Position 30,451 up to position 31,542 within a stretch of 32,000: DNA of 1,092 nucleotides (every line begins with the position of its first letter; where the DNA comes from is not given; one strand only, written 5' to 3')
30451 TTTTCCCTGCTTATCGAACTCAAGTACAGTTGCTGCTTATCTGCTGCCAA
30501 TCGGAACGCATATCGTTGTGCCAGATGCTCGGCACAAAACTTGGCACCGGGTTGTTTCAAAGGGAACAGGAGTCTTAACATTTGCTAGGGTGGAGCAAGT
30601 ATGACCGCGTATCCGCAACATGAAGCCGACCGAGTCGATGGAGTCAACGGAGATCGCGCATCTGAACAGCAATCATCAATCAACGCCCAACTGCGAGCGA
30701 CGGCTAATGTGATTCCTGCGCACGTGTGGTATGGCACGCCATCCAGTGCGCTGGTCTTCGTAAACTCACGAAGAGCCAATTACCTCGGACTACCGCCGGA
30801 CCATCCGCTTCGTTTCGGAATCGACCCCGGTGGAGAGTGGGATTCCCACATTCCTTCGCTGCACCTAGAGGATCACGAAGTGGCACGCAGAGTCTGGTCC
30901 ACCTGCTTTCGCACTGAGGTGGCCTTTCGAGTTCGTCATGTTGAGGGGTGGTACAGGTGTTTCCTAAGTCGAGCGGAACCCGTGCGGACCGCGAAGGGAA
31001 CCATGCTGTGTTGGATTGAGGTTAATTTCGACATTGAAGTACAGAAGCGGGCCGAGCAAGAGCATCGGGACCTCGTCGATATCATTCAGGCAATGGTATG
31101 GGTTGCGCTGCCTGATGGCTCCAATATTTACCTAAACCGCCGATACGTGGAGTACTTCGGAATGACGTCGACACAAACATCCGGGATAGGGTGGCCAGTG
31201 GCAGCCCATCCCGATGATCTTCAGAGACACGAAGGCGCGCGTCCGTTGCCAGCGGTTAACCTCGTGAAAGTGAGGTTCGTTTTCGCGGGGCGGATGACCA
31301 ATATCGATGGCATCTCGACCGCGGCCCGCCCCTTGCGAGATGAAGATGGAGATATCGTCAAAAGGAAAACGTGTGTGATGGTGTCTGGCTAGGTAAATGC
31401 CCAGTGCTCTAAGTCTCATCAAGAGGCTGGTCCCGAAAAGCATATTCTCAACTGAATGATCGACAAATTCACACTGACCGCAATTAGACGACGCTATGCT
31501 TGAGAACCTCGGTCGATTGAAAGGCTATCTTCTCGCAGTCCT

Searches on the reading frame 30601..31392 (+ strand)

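Call 40: search_protein_families(library=pfam, proteins=[window:30601-31392:+], max_evalue=0.0001)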
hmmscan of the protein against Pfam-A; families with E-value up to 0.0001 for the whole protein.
window:30601-31392:+ (263 aa): 1 family
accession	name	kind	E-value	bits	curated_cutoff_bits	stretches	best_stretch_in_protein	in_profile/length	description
PF08447.18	PAS_3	-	2.5e-08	34.5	25.6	0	78-141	21-88/89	PAS fold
